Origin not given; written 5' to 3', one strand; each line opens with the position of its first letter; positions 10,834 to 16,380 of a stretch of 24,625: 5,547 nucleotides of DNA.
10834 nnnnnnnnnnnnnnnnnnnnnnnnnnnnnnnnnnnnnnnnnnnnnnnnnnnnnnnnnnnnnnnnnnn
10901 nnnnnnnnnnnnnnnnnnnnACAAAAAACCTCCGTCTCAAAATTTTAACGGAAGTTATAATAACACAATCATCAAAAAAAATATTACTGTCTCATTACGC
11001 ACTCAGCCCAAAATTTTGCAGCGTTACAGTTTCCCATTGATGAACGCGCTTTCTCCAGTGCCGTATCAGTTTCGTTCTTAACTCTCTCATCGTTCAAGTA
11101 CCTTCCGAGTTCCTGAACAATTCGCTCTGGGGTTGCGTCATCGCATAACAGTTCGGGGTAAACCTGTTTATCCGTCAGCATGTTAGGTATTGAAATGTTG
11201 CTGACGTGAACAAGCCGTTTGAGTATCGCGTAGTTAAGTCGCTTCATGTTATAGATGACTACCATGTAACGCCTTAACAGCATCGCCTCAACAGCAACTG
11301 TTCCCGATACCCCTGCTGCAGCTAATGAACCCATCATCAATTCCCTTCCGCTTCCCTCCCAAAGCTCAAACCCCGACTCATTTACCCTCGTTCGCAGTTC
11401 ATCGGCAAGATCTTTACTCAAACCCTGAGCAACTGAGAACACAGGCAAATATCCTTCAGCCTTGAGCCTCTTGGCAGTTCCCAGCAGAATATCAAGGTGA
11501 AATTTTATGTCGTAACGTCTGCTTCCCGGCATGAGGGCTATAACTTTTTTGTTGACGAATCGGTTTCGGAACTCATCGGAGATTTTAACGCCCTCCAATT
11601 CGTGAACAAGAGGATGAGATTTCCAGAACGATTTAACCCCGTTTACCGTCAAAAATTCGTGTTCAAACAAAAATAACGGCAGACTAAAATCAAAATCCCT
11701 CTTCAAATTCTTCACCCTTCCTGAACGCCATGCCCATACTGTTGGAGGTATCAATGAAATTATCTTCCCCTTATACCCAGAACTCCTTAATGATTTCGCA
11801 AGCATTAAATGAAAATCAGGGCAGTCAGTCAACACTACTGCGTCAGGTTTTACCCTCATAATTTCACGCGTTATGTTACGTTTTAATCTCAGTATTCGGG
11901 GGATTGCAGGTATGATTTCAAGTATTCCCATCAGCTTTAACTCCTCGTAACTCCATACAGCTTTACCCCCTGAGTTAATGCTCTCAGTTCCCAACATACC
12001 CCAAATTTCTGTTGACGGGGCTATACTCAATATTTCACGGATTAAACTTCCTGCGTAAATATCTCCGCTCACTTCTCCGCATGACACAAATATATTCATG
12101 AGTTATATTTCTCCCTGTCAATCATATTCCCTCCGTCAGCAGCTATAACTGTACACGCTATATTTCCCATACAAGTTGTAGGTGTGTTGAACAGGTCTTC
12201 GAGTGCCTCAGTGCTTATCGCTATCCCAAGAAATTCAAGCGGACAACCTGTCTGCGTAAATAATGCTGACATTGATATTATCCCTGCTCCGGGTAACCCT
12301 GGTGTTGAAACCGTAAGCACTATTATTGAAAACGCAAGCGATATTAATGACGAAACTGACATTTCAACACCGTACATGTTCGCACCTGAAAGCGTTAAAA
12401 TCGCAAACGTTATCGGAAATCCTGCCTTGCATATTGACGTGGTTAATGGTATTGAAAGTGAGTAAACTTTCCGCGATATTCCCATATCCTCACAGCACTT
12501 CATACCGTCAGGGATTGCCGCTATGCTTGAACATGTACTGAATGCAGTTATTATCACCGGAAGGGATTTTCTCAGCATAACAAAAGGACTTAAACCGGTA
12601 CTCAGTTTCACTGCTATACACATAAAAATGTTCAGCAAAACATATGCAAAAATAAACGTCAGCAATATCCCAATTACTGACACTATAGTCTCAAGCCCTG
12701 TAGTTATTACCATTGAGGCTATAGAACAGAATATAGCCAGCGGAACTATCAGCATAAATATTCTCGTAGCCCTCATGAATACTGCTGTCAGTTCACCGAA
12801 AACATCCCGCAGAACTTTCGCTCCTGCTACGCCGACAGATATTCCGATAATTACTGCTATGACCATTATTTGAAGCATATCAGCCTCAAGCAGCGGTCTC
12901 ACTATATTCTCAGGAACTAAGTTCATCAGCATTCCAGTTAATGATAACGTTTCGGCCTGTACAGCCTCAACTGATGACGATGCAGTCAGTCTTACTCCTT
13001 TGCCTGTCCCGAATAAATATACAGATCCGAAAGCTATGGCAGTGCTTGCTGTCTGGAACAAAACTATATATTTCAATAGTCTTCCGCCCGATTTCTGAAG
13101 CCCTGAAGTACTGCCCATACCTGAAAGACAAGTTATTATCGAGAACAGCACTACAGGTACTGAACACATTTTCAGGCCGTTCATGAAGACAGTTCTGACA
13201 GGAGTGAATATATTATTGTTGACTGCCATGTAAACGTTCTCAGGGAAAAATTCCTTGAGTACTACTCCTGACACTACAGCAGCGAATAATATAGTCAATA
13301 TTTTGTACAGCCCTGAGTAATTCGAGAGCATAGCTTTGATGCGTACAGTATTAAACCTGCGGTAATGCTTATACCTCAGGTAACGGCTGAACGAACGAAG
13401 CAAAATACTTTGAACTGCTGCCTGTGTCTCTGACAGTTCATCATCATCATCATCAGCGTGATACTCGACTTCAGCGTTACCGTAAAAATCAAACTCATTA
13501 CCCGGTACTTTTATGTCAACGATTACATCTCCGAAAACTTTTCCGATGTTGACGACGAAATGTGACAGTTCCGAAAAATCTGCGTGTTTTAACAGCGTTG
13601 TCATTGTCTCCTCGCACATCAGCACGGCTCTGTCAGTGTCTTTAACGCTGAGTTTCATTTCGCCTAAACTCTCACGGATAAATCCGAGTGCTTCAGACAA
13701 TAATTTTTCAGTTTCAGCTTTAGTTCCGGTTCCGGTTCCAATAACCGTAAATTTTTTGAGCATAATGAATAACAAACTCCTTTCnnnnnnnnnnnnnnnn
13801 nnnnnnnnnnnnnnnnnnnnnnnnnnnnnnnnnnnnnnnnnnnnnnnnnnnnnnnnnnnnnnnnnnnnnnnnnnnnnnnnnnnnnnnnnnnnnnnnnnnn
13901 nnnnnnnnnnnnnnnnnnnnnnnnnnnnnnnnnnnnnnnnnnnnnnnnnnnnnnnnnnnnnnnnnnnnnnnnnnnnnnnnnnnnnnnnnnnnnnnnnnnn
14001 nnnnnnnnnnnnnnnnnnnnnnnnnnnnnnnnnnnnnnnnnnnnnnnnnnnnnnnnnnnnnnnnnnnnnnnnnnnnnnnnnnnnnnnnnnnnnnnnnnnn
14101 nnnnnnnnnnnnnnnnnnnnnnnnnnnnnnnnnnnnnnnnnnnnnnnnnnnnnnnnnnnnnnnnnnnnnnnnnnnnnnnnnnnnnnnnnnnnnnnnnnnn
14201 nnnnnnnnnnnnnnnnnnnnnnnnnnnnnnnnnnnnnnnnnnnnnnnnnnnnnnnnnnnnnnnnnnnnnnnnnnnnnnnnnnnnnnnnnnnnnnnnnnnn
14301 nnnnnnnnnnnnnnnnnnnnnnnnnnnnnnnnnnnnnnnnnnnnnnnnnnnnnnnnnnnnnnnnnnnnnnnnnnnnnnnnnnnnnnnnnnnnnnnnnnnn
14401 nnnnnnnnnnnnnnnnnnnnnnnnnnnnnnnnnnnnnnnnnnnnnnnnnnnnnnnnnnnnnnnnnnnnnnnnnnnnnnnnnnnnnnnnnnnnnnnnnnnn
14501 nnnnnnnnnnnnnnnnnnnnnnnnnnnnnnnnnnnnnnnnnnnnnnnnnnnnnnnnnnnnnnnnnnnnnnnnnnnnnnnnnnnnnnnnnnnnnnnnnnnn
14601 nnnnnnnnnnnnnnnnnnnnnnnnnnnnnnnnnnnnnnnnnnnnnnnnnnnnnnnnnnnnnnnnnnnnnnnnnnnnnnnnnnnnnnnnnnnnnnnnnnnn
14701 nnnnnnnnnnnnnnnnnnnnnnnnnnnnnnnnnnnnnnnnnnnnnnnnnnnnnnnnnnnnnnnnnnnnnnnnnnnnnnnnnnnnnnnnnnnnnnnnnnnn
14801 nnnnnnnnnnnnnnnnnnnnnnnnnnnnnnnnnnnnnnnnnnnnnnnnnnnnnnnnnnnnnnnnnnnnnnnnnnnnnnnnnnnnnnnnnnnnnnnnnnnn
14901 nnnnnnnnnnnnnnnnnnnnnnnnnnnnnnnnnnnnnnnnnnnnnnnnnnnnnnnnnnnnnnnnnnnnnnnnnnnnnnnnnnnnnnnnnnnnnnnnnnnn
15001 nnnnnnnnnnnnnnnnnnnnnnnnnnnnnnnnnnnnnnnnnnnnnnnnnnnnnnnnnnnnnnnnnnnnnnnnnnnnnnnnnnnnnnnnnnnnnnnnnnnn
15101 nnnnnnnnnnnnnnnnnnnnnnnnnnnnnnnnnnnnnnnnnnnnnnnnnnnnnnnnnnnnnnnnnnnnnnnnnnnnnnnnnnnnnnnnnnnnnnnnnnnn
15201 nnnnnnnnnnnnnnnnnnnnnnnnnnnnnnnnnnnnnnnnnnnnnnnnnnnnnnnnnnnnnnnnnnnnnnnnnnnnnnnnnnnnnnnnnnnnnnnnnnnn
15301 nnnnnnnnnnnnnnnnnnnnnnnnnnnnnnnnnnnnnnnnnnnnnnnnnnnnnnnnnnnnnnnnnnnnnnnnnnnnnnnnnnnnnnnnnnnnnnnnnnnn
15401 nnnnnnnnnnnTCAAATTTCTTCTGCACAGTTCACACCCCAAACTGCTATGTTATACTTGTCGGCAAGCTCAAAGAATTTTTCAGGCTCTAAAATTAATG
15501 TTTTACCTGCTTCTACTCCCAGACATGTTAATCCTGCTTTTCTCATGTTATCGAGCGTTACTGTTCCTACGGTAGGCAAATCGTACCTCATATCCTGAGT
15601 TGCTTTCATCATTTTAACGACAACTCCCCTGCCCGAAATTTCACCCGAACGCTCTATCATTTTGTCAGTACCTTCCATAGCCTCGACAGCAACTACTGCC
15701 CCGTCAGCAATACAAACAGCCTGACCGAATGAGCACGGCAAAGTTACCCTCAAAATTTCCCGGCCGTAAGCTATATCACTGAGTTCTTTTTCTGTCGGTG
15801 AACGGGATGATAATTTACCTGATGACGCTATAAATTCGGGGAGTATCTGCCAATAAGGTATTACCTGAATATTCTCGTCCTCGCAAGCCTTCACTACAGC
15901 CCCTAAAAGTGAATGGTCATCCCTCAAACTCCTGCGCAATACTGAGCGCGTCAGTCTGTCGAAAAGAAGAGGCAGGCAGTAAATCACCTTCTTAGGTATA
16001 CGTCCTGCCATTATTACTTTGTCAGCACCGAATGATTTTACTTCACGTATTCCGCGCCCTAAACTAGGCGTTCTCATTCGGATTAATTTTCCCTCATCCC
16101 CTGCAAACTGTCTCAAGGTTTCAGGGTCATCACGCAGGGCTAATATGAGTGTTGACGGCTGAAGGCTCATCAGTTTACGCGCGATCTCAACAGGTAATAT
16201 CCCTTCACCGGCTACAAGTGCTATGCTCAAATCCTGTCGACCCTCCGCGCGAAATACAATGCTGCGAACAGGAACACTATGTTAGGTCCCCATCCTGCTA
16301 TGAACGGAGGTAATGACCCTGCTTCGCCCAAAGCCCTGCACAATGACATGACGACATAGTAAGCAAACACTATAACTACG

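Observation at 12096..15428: Tandem pseudokinase-transporter fusions: degenerate RsbW-like HATPase domain on a DAACS symporter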

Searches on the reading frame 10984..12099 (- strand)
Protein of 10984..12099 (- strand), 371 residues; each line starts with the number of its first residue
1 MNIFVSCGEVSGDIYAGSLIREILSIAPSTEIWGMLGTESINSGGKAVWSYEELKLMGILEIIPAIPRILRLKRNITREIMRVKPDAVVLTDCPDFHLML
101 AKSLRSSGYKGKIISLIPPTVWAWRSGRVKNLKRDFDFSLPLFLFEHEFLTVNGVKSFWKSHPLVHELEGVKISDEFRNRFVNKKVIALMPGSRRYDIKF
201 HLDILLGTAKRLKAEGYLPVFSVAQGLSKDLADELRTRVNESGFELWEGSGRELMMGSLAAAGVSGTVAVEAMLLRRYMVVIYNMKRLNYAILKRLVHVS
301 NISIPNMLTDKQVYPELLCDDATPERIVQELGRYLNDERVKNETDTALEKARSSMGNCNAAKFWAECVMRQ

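Call 3: search_protein_families(library=pfam, proteins=[window:10984-12099:-], max_evalue=0.1)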
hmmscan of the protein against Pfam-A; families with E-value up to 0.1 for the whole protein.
window:10984-12099:- (371 aa): 1 family
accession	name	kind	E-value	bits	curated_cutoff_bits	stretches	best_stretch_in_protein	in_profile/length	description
PF02684.21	LpxB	-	7e-72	242.8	22.6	1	3-349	1-354/374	Lipid-A-disaccharide synthetase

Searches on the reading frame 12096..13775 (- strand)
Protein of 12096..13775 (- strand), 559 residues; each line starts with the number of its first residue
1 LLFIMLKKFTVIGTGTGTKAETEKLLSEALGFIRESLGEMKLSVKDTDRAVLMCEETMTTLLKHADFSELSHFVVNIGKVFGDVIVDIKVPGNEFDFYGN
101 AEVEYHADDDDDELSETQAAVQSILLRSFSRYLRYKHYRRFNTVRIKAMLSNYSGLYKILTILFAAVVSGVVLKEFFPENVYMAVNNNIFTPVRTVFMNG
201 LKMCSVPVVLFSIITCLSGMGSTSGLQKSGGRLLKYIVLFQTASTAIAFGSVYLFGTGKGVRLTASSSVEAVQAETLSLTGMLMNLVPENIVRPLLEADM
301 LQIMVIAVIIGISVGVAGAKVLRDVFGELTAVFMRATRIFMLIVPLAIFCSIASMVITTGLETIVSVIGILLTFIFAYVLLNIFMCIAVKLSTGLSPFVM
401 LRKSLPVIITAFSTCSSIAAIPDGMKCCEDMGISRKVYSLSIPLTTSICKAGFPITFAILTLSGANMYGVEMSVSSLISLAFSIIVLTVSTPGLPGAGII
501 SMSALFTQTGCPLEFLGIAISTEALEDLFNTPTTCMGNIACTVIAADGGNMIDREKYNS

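Call 3: search_protein_families(library=pfam, proteins=[window:12096-13775:-], max_evalue=0.1)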
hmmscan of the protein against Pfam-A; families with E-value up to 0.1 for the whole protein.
window:12096-13775:- (559 aa): 1 family
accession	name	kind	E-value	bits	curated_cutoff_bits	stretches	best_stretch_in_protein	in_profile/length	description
PF00375.23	SDF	-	6.8e-72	243.1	27.9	1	158-546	4-385/387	Sodium:dicarboxylate symporter family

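Call 6: search_protein_families(library=ncbifam, proteins=[window:12096-13775:-], max_evalue=1)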
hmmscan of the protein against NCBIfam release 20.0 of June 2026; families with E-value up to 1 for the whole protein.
window:12096-13775:- (559 aa): 4 families
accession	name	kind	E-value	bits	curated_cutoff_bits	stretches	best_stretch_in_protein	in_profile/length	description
NF002461.0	PRK01663.1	subfamily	5.4e-32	111.3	513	1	157-558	6-411/428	C4-dicarboxylate transporter DctA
NF008440.0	PRK11283.1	equivalog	6.3e-31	107.6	638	1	156-556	9-419/437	glutamate/aspartate:proton symporter GltP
NF009587.0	PRK13027.1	subfamily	2.6e-27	95.7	570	1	162-557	12-411/442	C4-dicarboxylate transporter DctA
NF010151.0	PRK13628.1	equivalog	2.6e-23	82.7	308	1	149-496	7-344/407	serine/threonine transporter SstT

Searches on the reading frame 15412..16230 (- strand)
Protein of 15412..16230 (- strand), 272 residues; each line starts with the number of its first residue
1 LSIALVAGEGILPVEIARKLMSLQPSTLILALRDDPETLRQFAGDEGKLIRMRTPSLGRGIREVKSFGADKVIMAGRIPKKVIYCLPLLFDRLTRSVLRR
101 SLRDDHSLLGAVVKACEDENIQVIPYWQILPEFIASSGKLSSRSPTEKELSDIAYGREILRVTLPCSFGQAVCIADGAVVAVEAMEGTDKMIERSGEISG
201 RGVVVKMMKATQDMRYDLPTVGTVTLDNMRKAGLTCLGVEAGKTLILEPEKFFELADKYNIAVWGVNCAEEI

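Call 3: search_protein_families(library=pfam, proteins=[window:15412-16230:-], max_evalue=0.1)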
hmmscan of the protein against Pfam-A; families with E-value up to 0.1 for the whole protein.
window:15412-16230:- (272 aa): 2 families
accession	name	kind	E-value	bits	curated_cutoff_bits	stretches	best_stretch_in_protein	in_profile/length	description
PF06230.17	LpxI_C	-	1.9e-43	147.9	25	1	137-264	2-131/131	LpxI C-terminal domain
PF17930.7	LpxI_N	-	2.3e-20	73.3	25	1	3-132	2-128/129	LpxI N-terminal domain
